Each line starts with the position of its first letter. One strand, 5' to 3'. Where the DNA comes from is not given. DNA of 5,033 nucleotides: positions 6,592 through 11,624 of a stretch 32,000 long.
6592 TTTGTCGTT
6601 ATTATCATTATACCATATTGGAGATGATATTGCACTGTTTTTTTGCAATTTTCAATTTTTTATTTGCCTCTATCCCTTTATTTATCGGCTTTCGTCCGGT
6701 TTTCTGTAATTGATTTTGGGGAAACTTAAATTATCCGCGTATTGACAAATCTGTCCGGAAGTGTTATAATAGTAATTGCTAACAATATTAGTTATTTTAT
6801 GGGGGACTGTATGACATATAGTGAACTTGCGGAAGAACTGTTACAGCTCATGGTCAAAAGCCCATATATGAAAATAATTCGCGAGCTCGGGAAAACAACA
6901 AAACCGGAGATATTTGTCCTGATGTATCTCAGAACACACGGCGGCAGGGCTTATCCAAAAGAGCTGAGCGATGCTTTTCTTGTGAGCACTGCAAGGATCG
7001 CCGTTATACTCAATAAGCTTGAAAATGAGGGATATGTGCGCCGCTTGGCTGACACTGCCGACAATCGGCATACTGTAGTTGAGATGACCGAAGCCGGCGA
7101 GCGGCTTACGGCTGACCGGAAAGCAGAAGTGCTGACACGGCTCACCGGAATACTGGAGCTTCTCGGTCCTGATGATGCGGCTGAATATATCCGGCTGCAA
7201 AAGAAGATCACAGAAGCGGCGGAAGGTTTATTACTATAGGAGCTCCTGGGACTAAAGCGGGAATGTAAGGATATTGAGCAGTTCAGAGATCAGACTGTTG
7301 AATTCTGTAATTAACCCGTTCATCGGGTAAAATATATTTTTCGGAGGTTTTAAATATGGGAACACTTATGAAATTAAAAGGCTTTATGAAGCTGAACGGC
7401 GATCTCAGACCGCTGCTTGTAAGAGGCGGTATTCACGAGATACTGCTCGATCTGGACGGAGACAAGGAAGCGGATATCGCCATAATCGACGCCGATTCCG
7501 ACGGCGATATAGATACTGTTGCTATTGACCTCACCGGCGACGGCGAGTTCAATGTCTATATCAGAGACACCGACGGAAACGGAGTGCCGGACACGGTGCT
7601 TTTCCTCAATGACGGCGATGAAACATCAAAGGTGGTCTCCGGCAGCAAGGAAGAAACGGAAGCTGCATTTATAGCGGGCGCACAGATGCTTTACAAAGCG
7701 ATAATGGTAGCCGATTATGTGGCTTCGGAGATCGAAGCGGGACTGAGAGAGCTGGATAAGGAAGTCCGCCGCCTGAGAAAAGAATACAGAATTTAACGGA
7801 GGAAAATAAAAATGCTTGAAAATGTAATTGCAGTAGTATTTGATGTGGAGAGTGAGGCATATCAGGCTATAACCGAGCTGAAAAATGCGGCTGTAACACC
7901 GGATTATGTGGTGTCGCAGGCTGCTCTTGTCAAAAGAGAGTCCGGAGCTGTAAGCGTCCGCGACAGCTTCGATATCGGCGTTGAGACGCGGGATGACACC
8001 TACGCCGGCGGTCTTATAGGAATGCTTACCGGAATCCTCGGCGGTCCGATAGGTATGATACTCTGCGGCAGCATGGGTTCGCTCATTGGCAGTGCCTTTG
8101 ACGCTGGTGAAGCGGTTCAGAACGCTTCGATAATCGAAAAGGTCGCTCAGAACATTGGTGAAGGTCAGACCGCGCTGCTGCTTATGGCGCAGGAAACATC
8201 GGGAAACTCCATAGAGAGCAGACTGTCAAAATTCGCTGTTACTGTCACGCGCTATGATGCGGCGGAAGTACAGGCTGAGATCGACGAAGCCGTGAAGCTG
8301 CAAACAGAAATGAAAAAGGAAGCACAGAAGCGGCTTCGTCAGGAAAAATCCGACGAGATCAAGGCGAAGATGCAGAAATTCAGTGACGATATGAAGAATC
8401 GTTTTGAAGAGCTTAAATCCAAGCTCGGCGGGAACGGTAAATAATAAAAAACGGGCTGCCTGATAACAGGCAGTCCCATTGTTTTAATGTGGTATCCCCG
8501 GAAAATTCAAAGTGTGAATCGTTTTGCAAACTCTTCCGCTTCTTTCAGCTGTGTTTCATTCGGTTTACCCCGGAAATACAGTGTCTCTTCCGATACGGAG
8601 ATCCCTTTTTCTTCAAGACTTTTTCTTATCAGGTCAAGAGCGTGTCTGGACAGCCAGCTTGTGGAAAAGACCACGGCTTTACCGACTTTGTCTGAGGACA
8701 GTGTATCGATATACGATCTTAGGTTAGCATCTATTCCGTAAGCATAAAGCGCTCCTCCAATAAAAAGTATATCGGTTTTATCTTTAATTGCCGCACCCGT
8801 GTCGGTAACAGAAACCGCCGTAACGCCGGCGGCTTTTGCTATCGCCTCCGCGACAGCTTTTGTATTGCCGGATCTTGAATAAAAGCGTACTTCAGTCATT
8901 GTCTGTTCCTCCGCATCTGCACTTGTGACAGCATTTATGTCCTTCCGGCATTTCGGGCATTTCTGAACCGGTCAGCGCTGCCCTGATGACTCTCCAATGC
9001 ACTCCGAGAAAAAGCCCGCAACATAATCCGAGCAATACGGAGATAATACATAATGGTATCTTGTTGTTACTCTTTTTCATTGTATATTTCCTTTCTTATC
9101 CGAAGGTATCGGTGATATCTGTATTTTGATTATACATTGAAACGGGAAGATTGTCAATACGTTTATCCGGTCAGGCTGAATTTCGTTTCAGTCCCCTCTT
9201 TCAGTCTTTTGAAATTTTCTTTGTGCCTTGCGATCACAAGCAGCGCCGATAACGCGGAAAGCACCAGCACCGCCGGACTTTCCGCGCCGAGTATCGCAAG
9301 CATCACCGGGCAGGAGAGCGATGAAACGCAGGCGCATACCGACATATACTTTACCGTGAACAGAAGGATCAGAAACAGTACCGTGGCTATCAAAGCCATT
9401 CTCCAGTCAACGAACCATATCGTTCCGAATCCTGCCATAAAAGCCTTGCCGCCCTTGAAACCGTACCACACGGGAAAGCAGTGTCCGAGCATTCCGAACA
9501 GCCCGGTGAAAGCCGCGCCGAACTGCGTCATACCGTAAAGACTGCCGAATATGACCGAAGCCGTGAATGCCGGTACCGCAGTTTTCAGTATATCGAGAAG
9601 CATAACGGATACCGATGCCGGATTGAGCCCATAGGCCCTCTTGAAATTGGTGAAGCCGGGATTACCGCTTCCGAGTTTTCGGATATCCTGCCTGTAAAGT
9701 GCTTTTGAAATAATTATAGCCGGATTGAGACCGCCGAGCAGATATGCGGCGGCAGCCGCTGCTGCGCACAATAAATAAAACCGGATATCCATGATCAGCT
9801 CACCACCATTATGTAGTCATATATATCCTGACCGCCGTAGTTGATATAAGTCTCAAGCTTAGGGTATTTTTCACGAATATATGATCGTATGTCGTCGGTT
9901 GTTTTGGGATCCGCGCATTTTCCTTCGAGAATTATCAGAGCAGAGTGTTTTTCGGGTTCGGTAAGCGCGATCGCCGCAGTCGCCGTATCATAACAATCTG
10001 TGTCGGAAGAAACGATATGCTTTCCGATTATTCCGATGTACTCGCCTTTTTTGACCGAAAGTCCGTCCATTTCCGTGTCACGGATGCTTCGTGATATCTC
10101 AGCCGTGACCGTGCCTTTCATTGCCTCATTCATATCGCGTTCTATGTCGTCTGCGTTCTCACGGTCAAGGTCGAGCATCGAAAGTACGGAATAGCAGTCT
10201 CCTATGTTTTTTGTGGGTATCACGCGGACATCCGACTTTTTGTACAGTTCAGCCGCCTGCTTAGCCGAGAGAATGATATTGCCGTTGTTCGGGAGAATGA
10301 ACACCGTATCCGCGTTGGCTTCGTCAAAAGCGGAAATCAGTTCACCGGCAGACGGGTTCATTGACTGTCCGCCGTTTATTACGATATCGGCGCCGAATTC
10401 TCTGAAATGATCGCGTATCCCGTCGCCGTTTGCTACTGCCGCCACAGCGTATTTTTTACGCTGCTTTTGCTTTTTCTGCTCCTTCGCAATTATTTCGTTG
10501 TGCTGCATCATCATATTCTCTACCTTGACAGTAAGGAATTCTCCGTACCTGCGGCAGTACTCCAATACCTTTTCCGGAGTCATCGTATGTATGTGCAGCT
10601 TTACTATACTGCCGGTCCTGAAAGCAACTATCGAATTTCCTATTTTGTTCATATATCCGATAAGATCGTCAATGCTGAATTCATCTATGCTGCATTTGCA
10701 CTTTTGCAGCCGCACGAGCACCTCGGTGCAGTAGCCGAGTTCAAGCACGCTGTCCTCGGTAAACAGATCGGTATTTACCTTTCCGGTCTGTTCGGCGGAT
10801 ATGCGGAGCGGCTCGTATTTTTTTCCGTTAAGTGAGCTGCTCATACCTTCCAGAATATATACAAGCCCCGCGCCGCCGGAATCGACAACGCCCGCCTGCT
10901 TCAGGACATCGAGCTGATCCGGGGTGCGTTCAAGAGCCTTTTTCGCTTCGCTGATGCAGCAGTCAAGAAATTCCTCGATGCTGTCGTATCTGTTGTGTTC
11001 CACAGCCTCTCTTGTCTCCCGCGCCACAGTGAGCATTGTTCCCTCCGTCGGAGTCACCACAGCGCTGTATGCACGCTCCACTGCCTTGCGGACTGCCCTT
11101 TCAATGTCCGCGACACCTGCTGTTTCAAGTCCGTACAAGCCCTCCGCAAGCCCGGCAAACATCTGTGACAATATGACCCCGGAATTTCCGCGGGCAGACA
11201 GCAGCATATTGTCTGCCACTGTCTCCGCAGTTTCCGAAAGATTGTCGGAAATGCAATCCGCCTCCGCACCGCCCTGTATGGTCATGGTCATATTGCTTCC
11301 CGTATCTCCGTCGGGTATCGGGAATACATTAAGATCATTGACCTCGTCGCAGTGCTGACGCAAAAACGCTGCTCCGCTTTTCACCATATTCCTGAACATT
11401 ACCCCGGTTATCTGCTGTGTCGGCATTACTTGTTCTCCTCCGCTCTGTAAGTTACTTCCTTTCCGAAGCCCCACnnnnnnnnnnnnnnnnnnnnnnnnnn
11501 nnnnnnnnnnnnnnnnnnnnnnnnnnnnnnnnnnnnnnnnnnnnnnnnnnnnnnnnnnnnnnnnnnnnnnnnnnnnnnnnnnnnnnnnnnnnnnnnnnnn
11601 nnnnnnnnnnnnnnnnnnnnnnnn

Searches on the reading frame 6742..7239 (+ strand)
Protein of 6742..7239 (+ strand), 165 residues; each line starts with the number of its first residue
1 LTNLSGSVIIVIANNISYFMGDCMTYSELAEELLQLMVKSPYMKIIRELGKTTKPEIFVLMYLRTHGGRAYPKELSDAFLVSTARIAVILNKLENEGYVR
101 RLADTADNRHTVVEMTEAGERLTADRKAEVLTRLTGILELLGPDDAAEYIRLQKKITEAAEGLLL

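Call 47: search_protein_families(library=pfam, proteins=[window:6742-7239:+], max_evalue=0.001)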
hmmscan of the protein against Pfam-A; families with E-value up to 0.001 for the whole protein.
window:6742-7239:+ (165 aa): 6 families
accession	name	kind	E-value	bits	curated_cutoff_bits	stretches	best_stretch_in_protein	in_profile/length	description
PF01047.28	MarR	-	2.3e-09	37.4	24.6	1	53-110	2-58/59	MarR family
PF12802.13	MarR_2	-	1.3e-08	35.3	27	1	55-109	6-60/61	MarR family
PF22381.2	Staph_reg_Sar_Rot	-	9.4e-08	32.5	27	1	50-123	10-82/85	Transcriptional regulator SarA/Rot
PF13601.12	HTH_34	-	3.2e-07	30.9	27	1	57-127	3-73/80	Winged helix DNA-binding domain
PF13463.12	HTH_27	-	0.00013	22.6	22.2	1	53-119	2-68/68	Winged helix DNA-binding domain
PF24034.1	DUF7343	-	0.00026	21.2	27.6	1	59-102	8-51/62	Domain of unknown function (DUF7343)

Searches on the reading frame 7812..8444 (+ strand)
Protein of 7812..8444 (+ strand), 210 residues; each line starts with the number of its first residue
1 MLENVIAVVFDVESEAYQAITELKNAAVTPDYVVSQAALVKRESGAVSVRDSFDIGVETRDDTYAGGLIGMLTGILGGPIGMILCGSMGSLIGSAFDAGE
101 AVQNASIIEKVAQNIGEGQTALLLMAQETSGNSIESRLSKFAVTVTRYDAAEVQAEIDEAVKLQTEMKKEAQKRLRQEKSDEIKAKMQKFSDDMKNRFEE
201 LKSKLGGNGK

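Call 46: search_protein_families(library=pfam, proteins=[window:7812-8444:+], max_evalue=0.001)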
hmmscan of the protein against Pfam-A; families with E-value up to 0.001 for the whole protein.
window:7812-8444:+ (210 aa): 1 family
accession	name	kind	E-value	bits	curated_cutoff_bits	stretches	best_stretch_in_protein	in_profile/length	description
PF06897.17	DUF1269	-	6.4e-07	30.1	26.9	1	65-149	3-86/100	Protein of unknown function (DUF1269)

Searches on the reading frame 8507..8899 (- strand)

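Call 46: search_protein_families(library=pfam, proteins=[window:8507-8899:-], max_evalue=0.001)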
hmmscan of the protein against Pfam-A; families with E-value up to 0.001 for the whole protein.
window:8507-8899:- (130 aa): 3 families
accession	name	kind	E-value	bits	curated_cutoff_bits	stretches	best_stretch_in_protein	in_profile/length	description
PF12724.12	Flavodoxin_5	-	1.1e-08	35.9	27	1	6-121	4-126/145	Flavodoxin domain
PF12641.12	Flavodoxin_3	-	4.6e-06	27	27.5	1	5-91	3-90/160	Flavodoxin domain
PF00258.30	Flavodoxin_1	-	7.9e-05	23.3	25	1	5-123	2-141/143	Flavodoxin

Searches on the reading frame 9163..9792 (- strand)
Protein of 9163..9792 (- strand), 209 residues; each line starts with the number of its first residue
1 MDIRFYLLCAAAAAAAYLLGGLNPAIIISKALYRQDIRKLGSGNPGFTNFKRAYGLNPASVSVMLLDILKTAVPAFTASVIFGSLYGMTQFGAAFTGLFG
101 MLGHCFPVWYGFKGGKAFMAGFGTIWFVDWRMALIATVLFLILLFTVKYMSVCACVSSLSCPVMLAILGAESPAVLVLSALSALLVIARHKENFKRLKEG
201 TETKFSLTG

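Call 46: search_protein_families(library=pfam, proteins=[window:9163-9792:-], max_evalue=0.001)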
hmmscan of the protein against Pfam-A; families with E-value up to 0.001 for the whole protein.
window:9163-9792:- (209 aa): 1 family
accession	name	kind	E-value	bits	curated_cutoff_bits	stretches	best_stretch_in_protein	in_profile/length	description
PF02660.20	G3P_acyltransf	-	6.4e-42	143.9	24.1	1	15-197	1-164/164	Glycerol-3-phosphate acyltransferase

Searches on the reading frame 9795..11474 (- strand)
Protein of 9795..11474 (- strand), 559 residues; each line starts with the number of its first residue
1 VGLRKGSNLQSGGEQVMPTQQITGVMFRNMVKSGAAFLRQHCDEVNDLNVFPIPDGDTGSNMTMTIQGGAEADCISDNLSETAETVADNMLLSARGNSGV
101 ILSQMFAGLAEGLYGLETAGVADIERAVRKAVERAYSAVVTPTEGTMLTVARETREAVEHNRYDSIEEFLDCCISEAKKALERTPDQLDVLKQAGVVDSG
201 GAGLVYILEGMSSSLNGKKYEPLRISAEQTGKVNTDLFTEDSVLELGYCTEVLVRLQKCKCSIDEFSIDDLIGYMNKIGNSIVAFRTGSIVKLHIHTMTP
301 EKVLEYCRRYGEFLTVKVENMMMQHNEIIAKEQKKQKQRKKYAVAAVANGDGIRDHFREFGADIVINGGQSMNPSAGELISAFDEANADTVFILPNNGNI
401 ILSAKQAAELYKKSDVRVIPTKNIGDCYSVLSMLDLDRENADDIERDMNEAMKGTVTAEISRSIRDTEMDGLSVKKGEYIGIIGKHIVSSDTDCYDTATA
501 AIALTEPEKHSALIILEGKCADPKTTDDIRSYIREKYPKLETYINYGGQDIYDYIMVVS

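Call 3: search_protein_families(library=pfam, proteins=[window:9795-11474:-], max_evalue=0.01)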
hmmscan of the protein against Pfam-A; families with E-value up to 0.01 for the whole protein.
window:9795-11474:- (559 aa): 3 families
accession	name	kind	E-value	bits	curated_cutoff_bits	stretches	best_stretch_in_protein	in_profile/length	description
PF13684.11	FakA-like_C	-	1.1e-60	205.2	23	1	343-558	1-215/216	Fatty acid kinase subunit A-like, C-terminal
PF02734.22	Dak2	-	1.7e-37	129.4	27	1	52-212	1-173/174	DAK2 domain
PF21645.3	FakA-like_M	-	6.2e-22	77.7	24.9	1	246-327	2-79/80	Fatty acid kinase subunit A-like, middle domain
